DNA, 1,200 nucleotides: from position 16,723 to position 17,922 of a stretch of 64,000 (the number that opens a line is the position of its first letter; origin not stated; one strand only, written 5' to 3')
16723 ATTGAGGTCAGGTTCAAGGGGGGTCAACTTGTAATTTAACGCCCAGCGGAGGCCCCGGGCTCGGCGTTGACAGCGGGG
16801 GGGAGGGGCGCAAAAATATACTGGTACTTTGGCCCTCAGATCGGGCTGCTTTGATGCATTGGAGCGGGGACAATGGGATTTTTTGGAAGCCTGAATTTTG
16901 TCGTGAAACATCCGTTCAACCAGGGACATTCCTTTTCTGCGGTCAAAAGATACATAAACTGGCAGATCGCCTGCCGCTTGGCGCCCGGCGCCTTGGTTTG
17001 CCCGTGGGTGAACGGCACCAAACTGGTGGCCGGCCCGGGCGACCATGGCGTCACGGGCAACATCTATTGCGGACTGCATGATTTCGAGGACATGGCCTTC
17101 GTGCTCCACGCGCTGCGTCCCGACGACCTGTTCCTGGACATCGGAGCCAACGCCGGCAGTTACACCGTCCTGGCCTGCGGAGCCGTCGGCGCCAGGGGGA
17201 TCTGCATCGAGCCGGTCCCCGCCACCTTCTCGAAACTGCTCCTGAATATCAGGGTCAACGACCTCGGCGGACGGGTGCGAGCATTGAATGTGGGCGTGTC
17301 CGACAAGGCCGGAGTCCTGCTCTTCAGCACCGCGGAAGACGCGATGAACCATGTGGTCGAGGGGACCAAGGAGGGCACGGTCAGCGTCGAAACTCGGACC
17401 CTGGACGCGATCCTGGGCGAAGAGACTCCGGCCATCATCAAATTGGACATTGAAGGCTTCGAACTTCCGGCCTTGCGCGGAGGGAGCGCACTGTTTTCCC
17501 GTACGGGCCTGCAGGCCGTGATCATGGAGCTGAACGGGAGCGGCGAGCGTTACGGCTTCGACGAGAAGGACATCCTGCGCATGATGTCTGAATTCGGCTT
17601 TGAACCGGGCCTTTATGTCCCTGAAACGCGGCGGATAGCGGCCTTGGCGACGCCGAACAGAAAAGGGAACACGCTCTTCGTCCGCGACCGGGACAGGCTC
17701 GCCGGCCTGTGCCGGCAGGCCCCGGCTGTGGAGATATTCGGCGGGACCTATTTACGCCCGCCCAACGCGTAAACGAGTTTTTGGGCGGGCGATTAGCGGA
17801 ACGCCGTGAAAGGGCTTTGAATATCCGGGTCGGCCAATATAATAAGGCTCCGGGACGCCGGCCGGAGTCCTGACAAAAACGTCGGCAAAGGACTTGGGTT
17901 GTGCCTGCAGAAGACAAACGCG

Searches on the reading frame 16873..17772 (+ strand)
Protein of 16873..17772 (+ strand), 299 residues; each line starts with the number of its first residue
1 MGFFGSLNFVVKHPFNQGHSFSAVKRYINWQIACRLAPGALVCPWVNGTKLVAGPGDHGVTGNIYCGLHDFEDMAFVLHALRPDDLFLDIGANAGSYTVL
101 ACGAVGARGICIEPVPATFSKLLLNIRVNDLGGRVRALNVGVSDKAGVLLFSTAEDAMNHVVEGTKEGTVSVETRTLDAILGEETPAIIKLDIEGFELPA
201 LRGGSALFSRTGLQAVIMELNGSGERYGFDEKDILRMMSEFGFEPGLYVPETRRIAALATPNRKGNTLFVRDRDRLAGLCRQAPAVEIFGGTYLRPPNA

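Call 4: search_protein_families(library=pfam, proteins=[window:16873-17772:+], max_evalue=0.01)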
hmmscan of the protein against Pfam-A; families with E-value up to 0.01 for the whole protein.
window:16873-17772:+ (299 aa): 1 family
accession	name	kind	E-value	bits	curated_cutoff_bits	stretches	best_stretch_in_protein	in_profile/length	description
PF05050.19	Methyltransf_21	-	4.9e-20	72.8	22.7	1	89-244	1-172/173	Methyltransferase FkbM domain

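Call 5: search_protein_families(library=ncbifam, proteins=[window:16873-17772:+], max_evalue=0.01)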
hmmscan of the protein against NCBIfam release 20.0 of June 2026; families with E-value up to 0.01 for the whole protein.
window:16873-17772:+ (299 aa): 3 families
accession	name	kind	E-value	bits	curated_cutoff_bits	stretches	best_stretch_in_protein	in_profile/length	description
TIGR01444.1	fkbM_fam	subfamily_domain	8.8e-24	84.6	37.7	1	87-218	2-140/143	FkbM family methyltransferase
NF047823.1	tRNAwyosTaw2Pyroc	equivalog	0.0022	17.4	550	1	81-144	123-186/277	tRNA(Phe) (4-demethylwyosine(37)-C(7)) aminocarboxypropyltransferase Taw2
TIGR02469.1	CbiT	equivalog_domain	0.0031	17.8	78.3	1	79-131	13-68/124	precorrin-6Y C5,15-methyltransferase (decarboxylating) subunit CbiT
